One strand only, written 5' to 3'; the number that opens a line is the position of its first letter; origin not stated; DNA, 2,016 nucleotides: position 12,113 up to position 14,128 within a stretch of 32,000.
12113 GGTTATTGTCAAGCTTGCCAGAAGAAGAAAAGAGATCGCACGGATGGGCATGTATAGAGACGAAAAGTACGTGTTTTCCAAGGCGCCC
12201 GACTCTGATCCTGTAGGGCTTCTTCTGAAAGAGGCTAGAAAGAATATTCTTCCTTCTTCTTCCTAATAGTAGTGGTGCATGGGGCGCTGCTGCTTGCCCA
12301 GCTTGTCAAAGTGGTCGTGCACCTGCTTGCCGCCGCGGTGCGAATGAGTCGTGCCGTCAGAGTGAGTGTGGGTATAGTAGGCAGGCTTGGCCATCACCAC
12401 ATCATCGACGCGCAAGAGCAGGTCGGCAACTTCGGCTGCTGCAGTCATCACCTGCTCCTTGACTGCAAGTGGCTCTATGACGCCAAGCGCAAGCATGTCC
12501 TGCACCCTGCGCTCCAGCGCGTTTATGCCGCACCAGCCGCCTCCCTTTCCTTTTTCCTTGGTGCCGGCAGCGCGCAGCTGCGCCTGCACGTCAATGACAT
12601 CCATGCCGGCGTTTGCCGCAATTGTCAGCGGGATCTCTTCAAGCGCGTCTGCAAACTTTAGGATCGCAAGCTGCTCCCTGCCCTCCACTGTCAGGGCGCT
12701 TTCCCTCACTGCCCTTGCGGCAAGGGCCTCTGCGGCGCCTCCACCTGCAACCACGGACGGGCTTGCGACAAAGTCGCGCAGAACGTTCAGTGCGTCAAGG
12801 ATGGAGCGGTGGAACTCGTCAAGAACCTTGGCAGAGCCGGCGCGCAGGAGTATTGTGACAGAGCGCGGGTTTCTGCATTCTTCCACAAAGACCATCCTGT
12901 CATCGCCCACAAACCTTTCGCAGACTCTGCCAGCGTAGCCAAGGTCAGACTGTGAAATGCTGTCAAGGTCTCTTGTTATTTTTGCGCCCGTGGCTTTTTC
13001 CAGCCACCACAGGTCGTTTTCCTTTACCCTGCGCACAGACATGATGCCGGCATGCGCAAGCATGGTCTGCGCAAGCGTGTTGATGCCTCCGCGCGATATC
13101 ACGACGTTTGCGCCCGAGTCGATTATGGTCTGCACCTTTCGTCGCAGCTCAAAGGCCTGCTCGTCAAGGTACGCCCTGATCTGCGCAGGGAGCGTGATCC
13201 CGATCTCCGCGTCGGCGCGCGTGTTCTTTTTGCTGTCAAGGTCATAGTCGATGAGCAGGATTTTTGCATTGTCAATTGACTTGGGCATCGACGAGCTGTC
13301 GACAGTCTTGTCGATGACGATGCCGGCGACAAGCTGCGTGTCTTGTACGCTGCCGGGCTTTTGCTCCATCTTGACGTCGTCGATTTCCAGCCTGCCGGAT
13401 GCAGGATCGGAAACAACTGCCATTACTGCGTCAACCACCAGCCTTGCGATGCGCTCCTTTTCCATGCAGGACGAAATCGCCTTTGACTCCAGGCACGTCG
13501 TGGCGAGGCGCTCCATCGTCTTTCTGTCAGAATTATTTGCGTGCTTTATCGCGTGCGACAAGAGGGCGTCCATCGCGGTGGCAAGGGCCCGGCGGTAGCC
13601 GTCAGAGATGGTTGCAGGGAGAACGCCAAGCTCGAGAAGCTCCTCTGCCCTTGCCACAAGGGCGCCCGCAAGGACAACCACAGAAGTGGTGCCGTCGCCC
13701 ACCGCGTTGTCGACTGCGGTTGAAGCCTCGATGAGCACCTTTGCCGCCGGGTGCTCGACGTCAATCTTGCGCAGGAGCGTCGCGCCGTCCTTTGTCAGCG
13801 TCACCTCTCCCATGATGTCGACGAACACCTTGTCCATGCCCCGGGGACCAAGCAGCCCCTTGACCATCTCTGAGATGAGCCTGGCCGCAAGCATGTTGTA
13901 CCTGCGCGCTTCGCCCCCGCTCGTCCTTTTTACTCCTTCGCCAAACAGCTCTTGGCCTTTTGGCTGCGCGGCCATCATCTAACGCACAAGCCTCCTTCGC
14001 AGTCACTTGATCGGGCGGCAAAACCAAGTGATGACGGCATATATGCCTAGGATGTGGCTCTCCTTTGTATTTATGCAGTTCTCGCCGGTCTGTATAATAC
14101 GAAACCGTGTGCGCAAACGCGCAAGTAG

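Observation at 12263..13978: Thermosome paralog with a histidine-rich C-terminal tail, divergently adjacent to ureABC and next to nikR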

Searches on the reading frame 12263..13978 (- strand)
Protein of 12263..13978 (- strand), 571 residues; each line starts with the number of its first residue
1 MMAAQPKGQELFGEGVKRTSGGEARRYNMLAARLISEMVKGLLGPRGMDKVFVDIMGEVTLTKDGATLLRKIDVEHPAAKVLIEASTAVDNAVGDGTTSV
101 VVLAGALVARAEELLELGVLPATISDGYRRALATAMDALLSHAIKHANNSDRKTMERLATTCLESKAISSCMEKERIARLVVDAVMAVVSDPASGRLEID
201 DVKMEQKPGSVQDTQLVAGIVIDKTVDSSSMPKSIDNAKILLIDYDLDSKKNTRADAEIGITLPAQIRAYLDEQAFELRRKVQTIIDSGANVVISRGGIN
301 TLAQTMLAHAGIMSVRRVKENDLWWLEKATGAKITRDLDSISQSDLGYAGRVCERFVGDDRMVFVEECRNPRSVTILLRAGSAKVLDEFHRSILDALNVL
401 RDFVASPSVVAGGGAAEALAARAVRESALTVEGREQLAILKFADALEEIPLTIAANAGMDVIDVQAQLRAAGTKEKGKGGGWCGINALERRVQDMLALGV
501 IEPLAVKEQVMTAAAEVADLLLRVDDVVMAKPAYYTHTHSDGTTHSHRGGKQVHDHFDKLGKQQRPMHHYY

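Call 4: search_protein_families(library=pfam, proteins=[window:12263-13978:-])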
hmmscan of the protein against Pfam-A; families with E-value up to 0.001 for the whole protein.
window:12263-13978:- (571 aa): 1 family
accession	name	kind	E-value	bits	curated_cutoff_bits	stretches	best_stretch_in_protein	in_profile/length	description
PF00118.29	Cpn60_TCP1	-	1.5e-150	502.6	34.3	1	35-532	1-490/490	TCP-1/cpn60 chaperonin family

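Call 11: find_homologous_proteins(query=window:12266-13978:-, max_evalue=1e-30)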
Query window:12266-13978:- (571 aa): 7936 proteins with E <= 1e-30 among 8000 candidates; the best 120 are listed.
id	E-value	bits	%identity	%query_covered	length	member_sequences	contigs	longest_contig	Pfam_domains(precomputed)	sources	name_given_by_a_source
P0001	0.0e+0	1167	100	95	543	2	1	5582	PF00118.30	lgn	-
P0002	0.0e+0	1101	91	100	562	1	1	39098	PF00118.30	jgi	jgi:thermosome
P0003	0.0e+0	1099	90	100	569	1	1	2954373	PF00118.30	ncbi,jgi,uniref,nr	ncbi:chaperonin GroEL [Candidatus Nitrososphaera evergladensis SR1]|jgi:thermosome|uniref:Chaperonin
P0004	0.0e+0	1094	90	100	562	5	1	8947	PF00118.30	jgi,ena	-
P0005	0.0e+0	1092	90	100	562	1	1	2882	PF00118.30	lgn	-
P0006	0.0e+0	1092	90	100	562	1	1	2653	PF00118.30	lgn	-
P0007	0.0e+0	1091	90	100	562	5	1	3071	PF00118.30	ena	-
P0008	0.0e+0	1088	89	100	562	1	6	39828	PF00118.30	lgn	-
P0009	0.0e+0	1085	88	100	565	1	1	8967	PF00118.30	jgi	jgi:thermosome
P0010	0.0e+0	1085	90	100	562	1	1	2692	PF00118.30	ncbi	ncbi:MAG TPA: thermosome subunit alpha [Nitrososphaera sp.]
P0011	0.0e+0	1046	86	100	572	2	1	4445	PF00118.30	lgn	-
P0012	2.8e-296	1001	84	98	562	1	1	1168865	PF00118.30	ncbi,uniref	ncbi:thermosome subunit alpha [Candidatus Nitrososphaera sp. FF02]|uniref:thermosome subunit alpha n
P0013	1.9e-294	995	83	99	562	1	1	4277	PF00118.30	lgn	-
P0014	1.3e-292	989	82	99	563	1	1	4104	PF00118.30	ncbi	-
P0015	1.0e-287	973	82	97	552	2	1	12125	PF00118.30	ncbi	-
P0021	6.1e-261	885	73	98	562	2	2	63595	PF00118.30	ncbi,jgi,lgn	ncbi:MAG: thermosome subunit alpha [Nitrososphaera sp.]|jgi:thermosome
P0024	7.4e-260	881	74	99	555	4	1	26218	PF00118.30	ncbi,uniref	ncbi:thermosome subunit alpha [Nitrososphaera sp.]|uniref:thermosome subunit alpha n=1 Tax=Nitrososp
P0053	9.1e-214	729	60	99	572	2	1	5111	PF00118.30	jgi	jgi:thermosome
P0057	3.1e-213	727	57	99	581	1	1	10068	PF00118.30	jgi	jgi:chaperonin GroEL (HSP60 family)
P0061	7.0e-213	726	59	99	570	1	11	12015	PF00118.30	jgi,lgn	jgi:thermosome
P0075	2.4e-212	725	58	99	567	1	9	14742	PF00118.30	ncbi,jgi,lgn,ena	jgi:thermosome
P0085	3.4e-212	724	58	99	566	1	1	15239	PF00118.30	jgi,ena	jgi:thermosome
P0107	1.1e-211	722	58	99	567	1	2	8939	PF00118.30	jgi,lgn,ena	jgi:archaeal chaperonin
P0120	2.3e-211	721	58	99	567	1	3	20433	PF00118.30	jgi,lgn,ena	jgi:thermosome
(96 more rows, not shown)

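Call 17: list_cluster_members(proteins=[P0075, P0061, P0085, P0107, P0120, P0057, P0053, P0012, P0021, P0024])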
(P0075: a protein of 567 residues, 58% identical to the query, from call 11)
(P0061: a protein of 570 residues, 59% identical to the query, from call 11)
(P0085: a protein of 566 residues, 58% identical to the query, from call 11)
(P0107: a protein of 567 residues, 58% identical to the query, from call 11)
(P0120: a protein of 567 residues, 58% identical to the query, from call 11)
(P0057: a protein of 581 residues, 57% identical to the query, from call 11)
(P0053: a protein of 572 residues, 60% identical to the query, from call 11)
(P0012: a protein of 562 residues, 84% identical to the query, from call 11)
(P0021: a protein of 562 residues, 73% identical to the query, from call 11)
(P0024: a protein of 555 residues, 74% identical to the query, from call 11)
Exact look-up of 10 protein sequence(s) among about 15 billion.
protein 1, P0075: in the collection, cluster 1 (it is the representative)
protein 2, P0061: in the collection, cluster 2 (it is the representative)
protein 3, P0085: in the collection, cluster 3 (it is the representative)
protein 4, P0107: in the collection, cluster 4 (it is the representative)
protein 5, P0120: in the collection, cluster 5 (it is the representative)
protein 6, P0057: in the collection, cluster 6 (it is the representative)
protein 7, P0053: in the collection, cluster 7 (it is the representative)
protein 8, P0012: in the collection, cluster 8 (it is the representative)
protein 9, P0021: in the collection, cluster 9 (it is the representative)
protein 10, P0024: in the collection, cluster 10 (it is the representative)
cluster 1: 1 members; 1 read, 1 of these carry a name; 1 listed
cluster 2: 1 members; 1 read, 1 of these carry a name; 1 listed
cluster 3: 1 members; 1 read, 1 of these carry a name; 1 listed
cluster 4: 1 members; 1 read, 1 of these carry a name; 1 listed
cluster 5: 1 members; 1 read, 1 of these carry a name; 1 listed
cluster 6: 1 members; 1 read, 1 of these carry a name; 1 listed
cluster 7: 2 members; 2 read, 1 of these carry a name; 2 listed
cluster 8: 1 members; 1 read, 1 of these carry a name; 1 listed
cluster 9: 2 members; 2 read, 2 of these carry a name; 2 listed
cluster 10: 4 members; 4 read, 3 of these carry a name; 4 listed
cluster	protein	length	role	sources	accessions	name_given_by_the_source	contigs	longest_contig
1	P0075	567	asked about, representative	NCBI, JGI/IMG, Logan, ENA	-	thermosome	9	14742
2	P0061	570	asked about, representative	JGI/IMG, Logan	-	thermosome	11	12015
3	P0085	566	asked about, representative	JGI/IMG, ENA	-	thermosome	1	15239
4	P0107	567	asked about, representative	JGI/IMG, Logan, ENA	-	archaeal chaperonin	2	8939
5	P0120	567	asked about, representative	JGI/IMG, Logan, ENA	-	thermosome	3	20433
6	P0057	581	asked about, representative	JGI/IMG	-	chaperonin GroEL (HSP60 family)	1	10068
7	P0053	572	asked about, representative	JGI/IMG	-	thermosome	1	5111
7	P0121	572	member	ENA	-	-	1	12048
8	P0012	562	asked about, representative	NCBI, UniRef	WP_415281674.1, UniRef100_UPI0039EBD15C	thermosome subunit alpha [Candidatus Nitrososphaera sp. FF02] | thermosome subunit alpha n=1 Tax=Candidatus Nitrososphaera sp. FF02 TaxID=3398226 ...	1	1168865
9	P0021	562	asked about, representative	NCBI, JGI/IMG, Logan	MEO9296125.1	MAG: thermosome subunit alpha [Nitrososphaera sp.] | thermosome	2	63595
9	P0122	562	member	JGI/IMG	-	thermosome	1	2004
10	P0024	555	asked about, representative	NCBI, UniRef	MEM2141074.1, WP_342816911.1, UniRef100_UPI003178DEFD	thermosome subunit alpha [Nitrososphaera sp.] | thermosome subunit alpha n=1 Tax=Nitrososphaera sp. TaxID=1971748 RepID=UPI003178DEFD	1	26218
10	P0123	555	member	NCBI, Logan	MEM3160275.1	MAG: thermosome subunit alpha [Nitrososphaera sp.]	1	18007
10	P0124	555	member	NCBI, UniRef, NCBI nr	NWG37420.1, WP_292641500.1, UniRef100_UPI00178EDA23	thermosome subunit alpha [Nitrososphaera sp.] | thermosome subunit alpha n=1 Tax=Nitrososphaera sp. TaxID=1971748 RepID=UPI00178EDA23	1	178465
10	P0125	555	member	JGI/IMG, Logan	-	-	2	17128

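Call 27: find_encoding_contigs(protein=P0003, flank=10000, max_places=3)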
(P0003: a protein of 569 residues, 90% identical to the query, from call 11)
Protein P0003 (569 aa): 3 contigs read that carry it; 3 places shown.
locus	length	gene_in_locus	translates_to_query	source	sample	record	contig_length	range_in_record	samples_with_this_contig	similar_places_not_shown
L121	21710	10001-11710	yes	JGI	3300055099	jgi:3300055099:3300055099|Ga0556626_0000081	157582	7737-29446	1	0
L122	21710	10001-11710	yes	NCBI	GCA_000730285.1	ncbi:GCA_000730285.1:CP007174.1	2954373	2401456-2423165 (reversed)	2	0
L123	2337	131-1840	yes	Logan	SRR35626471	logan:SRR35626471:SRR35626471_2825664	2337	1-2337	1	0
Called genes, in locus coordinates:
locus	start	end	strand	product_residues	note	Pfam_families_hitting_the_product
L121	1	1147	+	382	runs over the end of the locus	PF07690:MFS_1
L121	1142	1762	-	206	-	PF00551:Formyl_trans_N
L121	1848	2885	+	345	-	-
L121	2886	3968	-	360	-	PF00296:Bac_luciferase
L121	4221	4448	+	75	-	-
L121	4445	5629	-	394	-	PF00285:Citrate_synt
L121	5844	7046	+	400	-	PF24287:DUF7475, PF00775:Dioxygenase_C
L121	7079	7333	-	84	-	-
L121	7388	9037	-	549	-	PF00449:Urease_alpha, PF07969:Amidohydro_3 (faint), PF01979:Amidohydro_1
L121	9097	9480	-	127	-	PF00699:Urease_beta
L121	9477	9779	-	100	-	PF00547:Urease_gamma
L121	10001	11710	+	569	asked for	PF00118:Cpn60_TCP1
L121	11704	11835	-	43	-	-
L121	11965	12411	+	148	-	PF08753:NikR_C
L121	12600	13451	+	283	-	PF03824:NicO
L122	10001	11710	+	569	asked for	PF00118:Cpn60_TCP1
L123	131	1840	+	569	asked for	PF00118:Cpn60_TCP1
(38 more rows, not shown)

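Call 28: find_homologous_proteins(query=P0075, max_evalue=1e-30)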
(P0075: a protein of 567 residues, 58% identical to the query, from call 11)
Query P0075 (567 aa): 7027 proteins with E <= 1e-30 among 8000 candidates; the best 120 are listed.
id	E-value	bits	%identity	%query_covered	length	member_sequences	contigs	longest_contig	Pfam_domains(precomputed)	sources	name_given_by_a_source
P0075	0.0e+0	1222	100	100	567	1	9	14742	PF00118.30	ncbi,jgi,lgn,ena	jgi:thermosome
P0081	0.0e+0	1222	100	100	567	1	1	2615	PF00118.30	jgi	jgi:thermosome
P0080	0.0e+0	1222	100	100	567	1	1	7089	PF00118.30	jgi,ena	jgi:thermosome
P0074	0.0e+0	1221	100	100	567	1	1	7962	PF00118.30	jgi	jgi:thermosome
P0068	0.0e+0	1221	100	100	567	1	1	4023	PF00118.30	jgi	jgi:thermosome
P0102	0.0e+0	1221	100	100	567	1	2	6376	PF00118.30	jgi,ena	jgi:thermosome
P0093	0.0e+0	1220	100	100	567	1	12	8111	PF00118.30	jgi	jgi:thermosome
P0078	0.0e+0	1220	100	100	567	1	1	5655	PF00118.30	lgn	-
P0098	0.0e+0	1219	100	100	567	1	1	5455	PF00118.30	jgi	jgi:thermosome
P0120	0.0e+0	1219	100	100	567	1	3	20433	PF00118.30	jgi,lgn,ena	jgi:thermosome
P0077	0.0e+0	1219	100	100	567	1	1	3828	PF00118.30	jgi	jgi:thermosome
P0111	0.0e+0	1218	100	100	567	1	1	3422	PF00118.30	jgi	-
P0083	0.0e+0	1218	100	100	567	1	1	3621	PF00118.30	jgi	jgi:thermosome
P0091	0.0e+0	1218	99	100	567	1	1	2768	PF00118.30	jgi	jgi:thermosome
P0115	0.0e+0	1217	100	100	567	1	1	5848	PF00118.30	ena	-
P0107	0.0e+0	1213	99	100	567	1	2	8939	PF00118.30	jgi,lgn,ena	jgi:archaeal chaperonin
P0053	5.0e-262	888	72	100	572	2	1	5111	PF00118.30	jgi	jgi:thermosome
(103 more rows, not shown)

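Call 32: search_solved_structures(query=window:12266-13978:-, max_evalue=1e-20)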
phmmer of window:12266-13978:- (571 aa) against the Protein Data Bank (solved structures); distinct sequences matched with E-value up to 1e-20: 113 (the best 60 are shown).
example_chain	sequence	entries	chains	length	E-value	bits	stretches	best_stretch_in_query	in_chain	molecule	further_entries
9rwp_A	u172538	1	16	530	3.2e-133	448.5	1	11-532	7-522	Ancestral Group II Chaperonin (ACII)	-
4xcg_A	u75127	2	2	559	1.9e-121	409.8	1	11-545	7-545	Thermosome subunit alpha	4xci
1q3r_A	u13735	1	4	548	6.2e-121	408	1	10-532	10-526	Thermosome alpha subunit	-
1q2v_A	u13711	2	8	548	8.3e-120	404.3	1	10-532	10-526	Thermosome alpha subunit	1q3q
1q3s_A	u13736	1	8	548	2.3e-119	402.9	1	10-532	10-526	Thermosome alpha subunit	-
3j1b_A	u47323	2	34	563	3.6e-119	402.2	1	11-531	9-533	Chaperonin alpha subunit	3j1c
3kfb_A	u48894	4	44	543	1.4e-118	400.2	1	11-531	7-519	Chaperonin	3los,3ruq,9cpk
3j3x_A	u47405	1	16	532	1.7e-118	400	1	11-531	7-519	Chaperonin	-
5w79_A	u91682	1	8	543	4.2e-118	398.7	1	11-531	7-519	Chaperonin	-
3rus_A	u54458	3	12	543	6.9e-118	398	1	11-531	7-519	Chaperonin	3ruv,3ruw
3izh_A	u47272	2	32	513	7.8e-118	397.8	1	13-530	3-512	Chaperonin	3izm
5w74_A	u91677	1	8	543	1.9e-117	396.5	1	11-531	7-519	Chaperonin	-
3izi_A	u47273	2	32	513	3.8e-117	395.5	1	13-530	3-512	Chaperonin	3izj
3j1e_A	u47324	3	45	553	5.7e-117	395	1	11-531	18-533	Chaperonin beta subunit | Chaperonin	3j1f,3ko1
6xhi_A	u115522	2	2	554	1.8e-116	393.3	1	11-530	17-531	Thermosome subunit beta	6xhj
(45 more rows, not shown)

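Call 53: predict_structure(alignment_id=A2)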
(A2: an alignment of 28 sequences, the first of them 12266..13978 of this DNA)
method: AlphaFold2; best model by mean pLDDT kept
length: 571 residues; sequences in the alignment: 28
mean_pLDDT: 80.8   pTM: 0.77
mean pLDDT of the five models: 80.8, 80.2, 77.4, 76.8, 76.4
residues with pLDDT >= 90: 256; 70-90: 181; 50-70: 79; < 50: 55
segments of 3 or more residues with pLDDT < 50: 1-10, 252-258, 475-478, 543-571
pLDDT, mean of each block of 10 residues (from residue 1): 41 60 80 86 72 56 68 69 84 83 95 93 95 96 85 92 71 83 83 70 90 88 92 95 81 48 67 80 93 92 90 94 91 90 92 91 88 86 81 89 91 94 94 94 97 93 92 57 88 92 94 93 70 53 48 42 36 39
secondary structure, 60 per line:
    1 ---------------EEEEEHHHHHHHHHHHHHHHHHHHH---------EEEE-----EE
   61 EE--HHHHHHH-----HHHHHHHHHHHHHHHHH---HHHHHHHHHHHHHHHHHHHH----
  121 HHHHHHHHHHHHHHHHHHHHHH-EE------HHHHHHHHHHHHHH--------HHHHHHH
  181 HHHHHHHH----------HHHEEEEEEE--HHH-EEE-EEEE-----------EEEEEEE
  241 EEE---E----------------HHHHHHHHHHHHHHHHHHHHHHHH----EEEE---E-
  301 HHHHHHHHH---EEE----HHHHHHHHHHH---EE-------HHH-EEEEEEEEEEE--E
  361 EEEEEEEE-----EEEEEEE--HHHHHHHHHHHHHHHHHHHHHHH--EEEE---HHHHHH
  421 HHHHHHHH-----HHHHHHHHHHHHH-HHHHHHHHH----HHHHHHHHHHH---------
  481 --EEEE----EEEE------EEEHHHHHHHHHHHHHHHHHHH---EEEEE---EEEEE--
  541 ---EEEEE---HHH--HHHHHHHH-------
elements in order: E16-20 H21-40 E50-53 E59-62 H65-71 H77-93 H97-116 H121-142 H152-165 H174-188 E202-208 E215-217 E219-222 E234-243 H264-287 E292-295 H301-309 E313-315 H320-330 E347-357 E360-368 E374-380 H383-405 E408-411 H415-428 H434-446 H448-456 H461-471 E483-486 E491-494 E501-503 H504-522 E526-530 E534-538 E544-548 H557-564

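Call 65: search_protein_families(library=ncbifam, proteins=[window:12263-13978:-], max_evalue=0.01)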
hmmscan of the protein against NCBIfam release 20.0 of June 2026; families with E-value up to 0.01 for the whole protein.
window:12263-13978:- (571 aa): 18 families
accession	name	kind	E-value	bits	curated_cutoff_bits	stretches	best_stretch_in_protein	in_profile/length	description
NF041082.2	thermosome_alpha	equivalog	1.9e-170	568.1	450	1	12-531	6-519/519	thermosome subunit alpha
TIGR02339.1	thermosome_arch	subfamily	1.6e-168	561.7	671.1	1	12-531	5-521/521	thermosome subunit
NF041083.2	thermosome_beta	equivalog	3.6e-168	560.8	400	1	13-531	7-520/520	thermosome subunit beta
TIGR02340.1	chap_CCT_alpha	equivalog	6.3e-117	391.5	800.2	1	17-532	6-531/536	T-complex protein 1 subunit alpha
TIGR02344.1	chap_CCT_gamma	equivalog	1.5e-110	370.2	553.45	1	15-529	8-521/526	T-complex protein 1 subunit gamma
TIGR02345.1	chap_CCT_eta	equivalog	1.9e-110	369.6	669.2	1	27-531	22-521/523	T-complex protein 1 subunit eta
TIGR02343.1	chap_CCT_epsi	equivalog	1.2e-107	360.8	710.5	1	17-529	21-530/532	T-complex protein 1 subunit epsilon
TIGR02342.1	chap_CCT_delta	equivalog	3.2e-100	336.1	695.35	1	23-530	9-516/517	T-complex protein 1 subunit delta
TIGR02341.1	chap_CCT_beta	equivalog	8.2e-96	321.7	522.15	1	11-532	2-516/519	T-complex protein 1 subunit beta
TIGR02347.1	chap_CCT_zeta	equivalog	2e-86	290.7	587.15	1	24-530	17-525/531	T-complex protein 1 subunit zeta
TIGR02346.1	chap_CCT_theta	equivalog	1.3e-82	278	455.9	1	9-533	3-522/531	T-complex protein 1 subunit theta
NF009487.0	PRK12849.1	subfamily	1.9e-29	102.3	352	2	33-249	20-228/543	chaperonin GroEL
NF000592.1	PRK00013.1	subfamily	7.2e-25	87.4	397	2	23-248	9-226/524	chaperonin GroEL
NF009488.0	PRK12850.1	subfamily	7.7e-24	84.1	475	2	30-161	18-153/544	chaperonin GroEL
TIGR02348.1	GroEL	equivalog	1.5e-22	79.8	582.1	2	32-249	18-227/526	chaperonin GroEL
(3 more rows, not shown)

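Call 70: find_related_loci(query=A3, collection=metagenome_contigs, flank=3000)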
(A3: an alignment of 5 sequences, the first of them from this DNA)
Query A3 (527 aa) in metagenome_contigs; peptide patterns used: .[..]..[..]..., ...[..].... (x = any residue, [..] = any of these).
600 stretches matched a pattern (row limit reached: there are more); 405 encode a relative of the query (tblastn E <= 1e-3); the best 80 are kept; 80 distinct loci.
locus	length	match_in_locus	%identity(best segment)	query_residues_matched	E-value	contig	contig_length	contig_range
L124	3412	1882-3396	71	9-527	0e+0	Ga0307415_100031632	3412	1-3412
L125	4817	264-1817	57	9-527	0e+0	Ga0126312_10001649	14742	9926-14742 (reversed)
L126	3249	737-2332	56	7-527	0e+0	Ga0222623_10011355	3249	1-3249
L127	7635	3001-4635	59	10-527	0e+0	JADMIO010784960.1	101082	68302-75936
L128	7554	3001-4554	58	9-527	0e+0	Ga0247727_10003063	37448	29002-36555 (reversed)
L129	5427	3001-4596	56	7-527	0e+0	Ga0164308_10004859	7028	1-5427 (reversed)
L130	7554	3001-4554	58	9-527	0e+0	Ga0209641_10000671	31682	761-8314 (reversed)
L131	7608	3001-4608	56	2-527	0e+0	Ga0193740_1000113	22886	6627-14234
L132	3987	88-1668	58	9-527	0e+0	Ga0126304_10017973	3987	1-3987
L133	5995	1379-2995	59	10-527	0e+0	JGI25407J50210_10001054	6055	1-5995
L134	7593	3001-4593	56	7-527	0e+0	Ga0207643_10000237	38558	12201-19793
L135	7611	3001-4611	56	2-527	0e+0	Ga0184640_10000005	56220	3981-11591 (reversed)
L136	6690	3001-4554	56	9-527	0e+0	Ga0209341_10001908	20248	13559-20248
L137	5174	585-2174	56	7-527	0e+0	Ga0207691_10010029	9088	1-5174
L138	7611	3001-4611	55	2-527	0e+0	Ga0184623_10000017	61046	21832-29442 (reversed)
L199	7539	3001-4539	49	11-527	2e-148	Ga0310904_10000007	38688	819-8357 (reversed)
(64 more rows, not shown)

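Call 77: search_protein_families(library=ncbifam, max_evalue=1e-150, proteins=[L199:2989-4659:+])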
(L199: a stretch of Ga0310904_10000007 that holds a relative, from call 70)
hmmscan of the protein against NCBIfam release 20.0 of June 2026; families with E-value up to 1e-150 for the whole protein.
L199:2989-4659:+ (557 aa): 5 families
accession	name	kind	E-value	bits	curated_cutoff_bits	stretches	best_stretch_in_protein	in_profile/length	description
NF041083.2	thermosome_beta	equivalog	1.8e-242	806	400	1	1-520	1-519/520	thermosome subunit beta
NF041082.2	thermosome_alpha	equivalog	1.9e-236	785.9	450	1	1-520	1-518/519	thermosome subunit alpha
TIGR02339.1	thermosome_arch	subfamily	5.2e-228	758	671.1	1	2-520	1-520/521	thermosome subunit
TIGR02344.1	chap_CCT_gamma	equivalog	2.3e-152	508.2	553.45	1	2-523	1-525/526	T-complex protein 1 subunit gamma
TIGR02340.1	chap_CCT_alpha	equivalog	9.7e-151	503.1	800.2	0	12-522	7-531/536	T-complex protein 1 subunit alpha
